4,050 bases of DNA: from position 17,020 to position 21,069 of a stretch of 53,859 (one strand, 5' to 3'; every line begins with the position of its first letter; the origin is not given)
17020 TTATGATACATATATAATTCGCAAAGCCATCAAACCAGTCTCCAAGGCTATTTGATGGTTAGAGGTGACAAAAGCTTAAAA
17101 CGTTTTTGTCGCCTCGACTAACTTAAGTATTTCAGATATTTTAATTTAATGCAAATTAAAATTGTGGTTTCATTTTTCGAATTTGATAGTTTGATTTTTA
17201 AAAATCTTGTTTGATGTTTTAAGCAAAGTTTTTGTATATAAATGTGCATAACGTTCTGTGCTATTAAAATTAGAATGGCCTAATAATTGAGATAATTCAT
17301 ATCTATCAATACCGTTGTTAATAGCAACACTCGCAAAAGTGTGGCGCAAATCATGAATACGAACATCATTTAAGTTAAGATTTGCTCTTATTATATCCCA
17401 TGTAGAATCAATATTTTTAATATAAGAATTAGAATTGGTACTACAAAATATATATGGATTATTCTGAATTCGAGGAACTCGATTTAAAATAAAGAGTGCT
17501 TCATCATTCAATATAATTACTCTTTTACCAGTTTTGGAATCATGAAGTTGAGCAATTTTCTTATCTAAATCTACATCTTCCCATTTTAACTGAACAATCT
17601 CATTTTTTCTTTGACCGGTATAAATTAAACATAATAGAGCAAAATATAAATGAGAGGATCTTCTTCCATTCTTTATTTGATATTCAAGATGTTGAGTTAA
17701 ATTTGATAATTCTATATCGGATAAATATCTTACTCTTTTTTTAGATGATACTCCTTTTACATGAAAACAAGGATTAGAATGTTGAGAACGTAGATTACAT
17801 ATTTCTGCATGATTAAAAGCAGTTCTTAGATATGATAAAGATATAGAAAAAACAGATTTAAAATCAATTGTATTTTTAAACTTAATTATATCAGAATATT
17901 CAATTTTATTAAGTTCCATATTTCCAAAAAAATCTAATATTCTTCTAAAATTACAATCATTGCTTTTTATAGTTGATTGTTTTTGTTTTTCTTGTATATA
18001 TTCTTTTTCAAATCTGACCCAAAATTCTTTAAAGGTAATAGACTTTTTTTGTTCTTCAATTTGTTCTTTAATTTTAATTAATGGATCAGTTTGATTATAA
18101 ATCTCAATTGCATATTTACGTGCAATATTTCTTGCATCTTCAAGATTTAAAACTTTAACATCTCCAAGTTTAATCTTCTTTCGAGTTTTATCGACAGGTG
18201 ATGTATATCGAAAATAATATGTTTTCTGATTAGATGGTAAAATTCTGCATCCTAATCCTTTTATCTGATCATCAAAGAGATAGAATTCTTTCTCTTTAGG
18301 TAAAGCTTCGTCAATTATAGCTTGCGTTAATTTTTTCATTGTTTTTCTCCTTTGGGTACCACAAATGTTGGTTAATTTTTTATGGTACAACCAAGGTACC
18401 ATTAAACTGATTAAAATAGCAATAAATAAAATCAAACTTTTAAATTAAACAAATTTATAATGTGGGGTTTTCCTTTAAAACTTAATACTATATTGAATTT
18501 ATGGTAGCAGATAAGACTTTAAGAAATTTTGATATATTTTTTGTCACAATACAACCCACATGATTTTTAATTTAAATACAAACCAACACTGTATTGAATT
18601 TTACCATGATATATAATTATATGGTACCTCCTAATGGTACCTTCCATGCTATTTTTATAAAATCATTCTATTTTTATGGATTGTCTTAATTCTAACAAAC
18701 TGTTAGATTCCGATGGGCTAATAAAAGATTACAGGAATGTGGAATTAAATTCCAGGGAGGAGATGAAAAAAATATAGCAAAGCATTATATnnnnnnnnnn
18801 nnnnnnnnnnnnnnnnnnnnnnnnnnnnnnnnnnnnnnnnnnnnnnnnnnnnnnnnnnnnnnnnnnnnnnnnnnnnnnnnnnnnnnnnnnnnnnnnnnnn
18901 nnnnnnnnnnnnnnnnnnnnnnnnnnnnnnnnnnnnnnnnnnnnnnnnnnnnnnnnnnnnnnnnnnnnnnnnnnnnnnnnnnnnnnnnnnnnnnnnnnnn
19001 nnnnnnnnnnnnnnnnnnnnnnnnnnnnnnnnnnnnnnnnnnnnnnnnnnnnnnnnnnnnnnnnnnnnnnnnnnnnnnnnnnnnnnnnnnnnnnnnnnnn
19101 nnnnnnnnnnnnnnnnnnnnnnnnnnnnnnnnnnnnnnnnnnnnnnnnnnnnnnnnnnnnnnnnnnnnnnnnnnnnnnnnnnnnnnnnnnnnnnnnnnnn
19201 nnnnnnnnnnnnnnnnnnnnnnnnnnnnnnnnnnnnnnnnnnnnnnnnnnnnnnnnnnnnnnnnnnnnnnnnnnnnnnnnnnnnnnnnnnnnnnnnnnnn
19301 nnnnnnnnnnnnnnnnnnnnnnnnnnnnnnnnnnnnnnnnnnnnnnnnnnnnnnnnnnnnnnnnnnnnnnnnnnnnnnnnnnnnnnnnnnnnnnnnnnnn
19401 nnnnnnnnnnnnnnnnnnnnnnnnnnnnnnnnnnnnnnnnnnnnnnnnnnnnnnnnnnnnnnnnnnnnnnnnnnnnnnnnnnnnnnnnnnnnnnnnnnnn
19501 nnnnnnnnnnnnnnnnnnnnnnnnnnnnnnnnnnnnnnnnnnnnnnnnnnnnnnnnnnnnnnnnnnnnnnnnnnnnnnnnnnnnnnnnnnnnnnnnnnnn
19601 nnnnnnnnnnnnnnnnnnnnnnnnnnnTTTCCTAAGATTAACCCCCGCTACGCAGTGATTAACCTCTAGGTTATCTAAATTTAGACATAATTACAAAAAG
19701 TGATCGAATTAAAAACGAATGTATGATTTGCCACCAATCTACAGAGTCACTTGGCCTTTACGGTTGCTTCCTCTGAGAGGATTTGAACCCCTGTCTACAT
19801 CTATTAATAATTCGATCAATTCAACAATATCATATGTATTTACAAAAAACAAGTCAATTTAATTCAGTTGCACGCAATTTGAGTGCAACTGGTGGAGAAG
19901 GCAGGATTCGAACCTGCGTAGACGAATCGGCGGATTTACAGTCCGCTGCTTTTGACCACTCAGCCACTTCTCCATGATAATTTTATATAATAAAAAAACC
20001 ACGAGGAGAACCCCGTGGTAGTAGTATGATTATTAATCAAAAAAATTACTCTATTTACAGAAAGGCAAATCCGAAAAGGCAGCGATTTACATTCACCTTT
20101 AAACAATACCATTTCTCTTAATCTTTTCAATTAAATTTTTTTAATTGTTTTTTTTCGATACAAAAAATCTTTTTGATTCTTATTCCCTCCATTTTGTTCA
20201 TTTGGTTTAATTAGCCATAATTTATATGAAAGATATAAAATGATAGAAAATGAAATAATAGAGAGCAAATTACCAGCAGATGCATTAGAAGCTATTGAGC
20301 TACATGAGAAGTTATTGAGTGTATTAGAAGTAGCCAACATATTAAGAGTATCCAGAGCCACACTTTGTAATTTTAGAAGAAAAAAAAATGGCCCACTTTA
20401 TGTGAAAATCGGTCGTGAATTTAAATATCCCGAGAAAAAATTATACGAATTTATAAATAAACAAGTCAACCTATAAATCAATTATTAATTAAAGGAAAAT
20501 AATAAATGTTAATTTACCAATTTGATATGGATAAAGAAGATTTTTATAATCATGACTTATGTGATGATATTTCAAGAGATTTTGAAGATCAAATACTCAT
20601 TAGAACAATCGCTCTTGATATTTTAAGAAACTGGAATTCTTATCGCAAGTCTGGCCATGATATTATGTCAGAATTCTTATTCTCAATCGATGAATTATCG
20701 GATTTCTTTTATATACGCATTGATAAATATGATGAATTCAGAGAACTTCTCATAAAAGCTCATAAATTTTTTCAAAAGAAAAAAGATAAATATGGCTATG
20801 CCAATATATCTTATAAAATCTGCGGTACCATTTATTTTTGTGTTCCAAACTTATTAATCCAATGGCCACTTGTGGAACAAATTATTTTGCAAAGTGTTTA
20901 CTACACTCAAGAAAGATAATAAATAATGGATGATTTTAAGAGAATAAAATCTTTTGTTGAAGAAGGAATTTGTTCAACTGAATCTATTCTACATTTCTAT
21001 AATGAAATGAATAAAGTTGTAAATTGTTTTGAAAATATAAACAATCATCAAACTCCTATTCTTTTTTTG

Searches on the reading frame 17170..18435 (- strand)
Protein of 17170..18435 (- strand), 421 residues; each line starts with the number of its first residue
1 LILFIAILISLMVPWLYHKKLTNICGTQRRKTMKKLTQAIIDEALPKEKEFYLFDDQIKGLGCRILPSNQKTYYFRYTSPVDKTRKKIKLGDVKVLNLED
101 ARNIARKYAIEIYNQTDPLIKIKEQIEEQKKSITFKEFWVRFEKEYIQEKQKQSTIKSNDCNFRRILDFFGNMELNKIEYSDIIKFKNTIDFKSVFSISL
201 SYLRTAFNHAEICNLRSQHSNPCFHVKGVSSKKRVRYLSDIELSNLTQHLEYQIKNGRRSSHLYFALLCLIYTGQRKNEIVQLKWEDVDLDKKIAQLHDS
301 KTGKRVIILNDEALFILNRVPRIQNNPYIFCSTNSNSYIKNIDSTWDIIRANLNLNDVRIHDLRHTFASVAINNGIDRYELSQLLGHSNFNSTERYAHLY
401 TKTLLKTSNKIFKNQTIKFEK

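Call 3: search_protein_families(library=pfam, proteins=[window:17170-18435:-], max_evalue=0.1)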
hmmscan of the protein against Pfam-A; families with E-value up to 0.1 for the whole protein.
window:17170-18435:- (421 aa): 3 families
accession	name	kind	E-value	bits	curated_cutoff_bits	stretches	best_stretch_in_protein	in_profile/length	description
PF00589.27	Phage_integrase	-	3.9e-26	92.3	27.1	1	242-401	7-170/172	Phage integrase family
PF13356.12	Arm-DNA-bind_3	-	1.9e-12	47.5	27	1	36-124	1-82/83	Arm DNA-binding domain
PF14659.12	Phage_int_SAM_3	-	1.2e-06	29.1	22.6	1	134-188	1-55/58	Phage integrase, N-terminal SAM-like domain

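Call 4: search_protein_families(library=ncbifam, proteins=[window:17170-18435:-], max_evalue=0.1)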
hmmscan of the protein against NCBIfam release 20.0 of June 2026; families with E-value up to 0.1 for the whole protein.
window:17170-18435:- (421 aa): 13 families
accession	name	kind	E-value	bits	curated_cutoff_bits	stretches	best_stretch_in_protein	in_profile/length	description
NF040815.2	recomb_XerA_Arch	equivalog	4.1e-25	88.9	220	1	142-404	3-259/263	site-specific tyrosine recombinase/integron integrase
TIGR02225.1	recomb_XerD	equivalog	3.7e-18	65.9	329.6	1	149-412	11-287/290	site-specific tyrosine recombinase XerD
NF001399.0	PRK00283.1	subfamily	3.3e-16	59.4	279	1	172-407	45-291/300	tyrosine recombinase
TIGR02224.1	recomb_XerC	equivalog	3.6e-16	59.4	335.15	1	199-410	69-288/295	tyrosine recombinase XerC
NF007246.0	PRK09692.1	domain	1.9e-14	53.1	434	1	32-374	4-349/413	integrase domain-containing protein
NF002331.0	PRK01287.1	subfamily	7.9e-11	41.5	371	1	238-405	142-318/365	site-specific tyrosine recombinase XerC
TIGR02249.1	integrase_gron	subfamily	1.5e-10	41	265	2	357-402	258-303/315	integron integrase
NF003462.0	PRK05084.1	equivalog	7.5e-09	34.8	267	1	265-411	198-356/360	tyrosine recombinase XerS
NF002685.0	PRK02436.1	equivalog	2e-07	31.1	178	1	266-397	118-244/245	site-specific tyrosine recombinase XerD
NF041502.1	integrase_1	equivalog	1e-06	27.8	350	1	238-293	141-196/484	site-specific integrase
NF007370.0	PRK09870.1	subfamily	4.4e-06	26.5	221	1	232-397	7-177/200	tyrosine-type DNA invertase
NF011946.0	PRK15417.1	equivalog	1.8e-05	24.1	435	1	360-400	276-316/337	integron integrase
NF007371.0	PRK09871.1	subfamily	0.021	14.4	222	0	234-397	3-172/198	tyrosine-type DNA invertase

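Call 94: search_dna_similar(query=window:17170-18339:-, collection=phages, mode=protein, max_rows=12)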
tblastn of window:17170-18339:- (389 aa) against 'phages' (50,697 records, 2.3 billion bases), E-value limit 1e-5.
Records with a match: 889; places in all: 893; records where one place covers at least 80% of the query: 24.
Best place of each record, by identity: <60% 889.
By first word of the organism name: Streptococcus 199; Salmonella 75; Bacteriophage 60; Burkholderia 51; Pseudomonas 50; Ralstonia 46; Escherichia 45; Staphylococcus 45; Listeria 24; Polaribacter 19; and 61 more.
By host as written in the record: - 104; Ralstonia solanacearum 26; Staphylococcus aureus 20; Listeria monocytogenes 16; Escherichia coli 16; Burkholderia pseudomallei 15; Burkholderia sp. 15; Pseudomonas aeruginosa 14; and 432 more.
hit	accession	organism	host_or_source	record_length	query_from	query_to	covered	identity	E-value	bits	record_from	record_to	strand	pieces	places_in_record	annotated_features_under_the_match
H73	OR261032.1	Aeromonas phage ST4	Aeromonas hydrophila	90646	1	369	95%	26.6%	2e-36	147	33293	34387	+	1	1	integrase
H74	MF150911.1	Ralstonia phage DU_RP_II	Ralstonia solanacearum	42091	21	367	89%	28.0%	2e-32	134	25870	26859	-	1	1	integrase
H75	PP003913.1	Pseudomonas phage vB_Pae_U1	Pseudomonas aeruginosa ST773 ...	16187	3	367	94%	26.5%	4e-22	104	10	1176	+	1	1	integrase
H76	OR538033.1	Ralstonia phage C22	Ralstonia sp. RS3/1-1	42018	21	367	89%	27.8%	2e-30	129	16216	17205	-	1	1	hypothetical protein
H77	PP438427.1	Synechococcus phage Ssp-JY37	Synechococcus sp.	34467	41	367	84%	27.9%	6e-19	95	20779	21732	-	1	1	hypothetical protein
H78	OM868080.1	Synechococcus phage Yong-L1-251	Synechococcus sp. PCC 7002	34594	41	367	84%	27.9%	6e-19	95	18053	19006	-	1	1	integrase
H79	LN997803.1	Escherichia phage phi467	Escherichia coli strain EF467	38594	2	356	91%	25.6%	2e-10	69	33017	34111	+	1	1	intA: Prophage CP4-57 integrase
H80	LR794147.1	Bacteriophage APSE-7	aphid host's whole body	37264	39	379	88%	26.1%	7e-13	76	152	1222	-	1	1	Integrase | Putative DNA-binding domain superfamily protein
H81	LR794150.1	Bacteriophage APSE-3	aphid host's whole body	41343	39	379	88%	26.1%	7e-13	76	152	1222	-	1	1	Integrase | Putative DNA-binding domain superfamily protein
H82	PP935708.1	Campylobacter phage vB_CJ12660_3PH123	Campylobacter jejuni NCTC 12660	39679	1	342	88%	26.0%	4e-6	55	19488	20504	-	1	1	hypothetical protein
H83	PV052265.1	Campylobacter phage CC12667_12684_ph15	Campylobacter coli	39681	1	342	88%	26.0%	4e-6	55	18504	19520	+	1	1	integrase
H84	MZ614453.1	Salmonella phage MS2 LVA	Salmonella sp.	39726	39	379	88%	25.9%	2e-13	78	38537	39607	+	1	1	record has no annotation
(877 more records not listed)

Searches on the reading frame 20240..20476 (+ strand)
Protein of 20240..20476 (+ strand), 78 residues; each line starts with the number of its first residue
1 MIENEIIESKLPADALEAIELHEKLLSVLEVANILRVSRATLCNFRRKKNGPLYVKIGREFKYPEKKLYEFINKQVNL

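Call 3: search_protein_families(library=pfam, proteins=[window:20240-20476:+], max_evalue=0.1)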
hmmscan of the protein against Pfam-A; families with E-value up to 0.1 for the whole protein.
window:20240-20476:+ (78 aa): 3 families
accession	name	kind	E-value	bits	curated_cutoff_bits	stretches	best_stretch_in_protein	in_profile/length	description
PF12728.13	HTH_17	-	1.4e-06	28.9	27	1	25-75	1-50/51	Helix-turn-helix domain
PF13384.12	HTH_23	-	0.0037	17.5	24.6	1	16-48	8-40/50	Homeodomain-like domain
PF02796.21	HTH_7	-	0.081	13.5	23.8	0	14-42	10-38/45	Helix-turn-helix domain of resolvase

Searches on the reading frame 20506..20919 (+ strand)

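Call 3: search_protein_families(library=pfam, proteins=[window:20506-20919:+], max_evalue=0.1)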
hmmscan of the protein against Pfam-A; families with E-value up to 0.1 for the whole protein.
window:20506-20919:+ (137 aa): 1 family
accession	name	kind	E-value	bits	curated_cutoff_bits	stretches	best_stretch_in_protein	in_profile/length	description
PF09824.15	ArsR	-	0.096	12.8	28.6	0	45-89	73-117/159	ArsR transcriptional regulator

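Call 16: search_protein_families(library=phrogs, proteins=[window:20506-20919:+], max_evalue=0.001)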
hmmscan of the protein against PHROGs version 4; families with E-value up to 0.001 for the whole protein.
window:20506-20919:+ (137 aa): 0 families

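Call 89: search_protein_families(library=padloc, proteins=[window:20506-20919:+], max_evalue=0.01)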
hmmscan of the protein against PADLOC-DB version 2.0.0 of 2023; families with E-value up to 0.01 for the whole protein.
window:20506-20919:+ (137 aa): 0 families
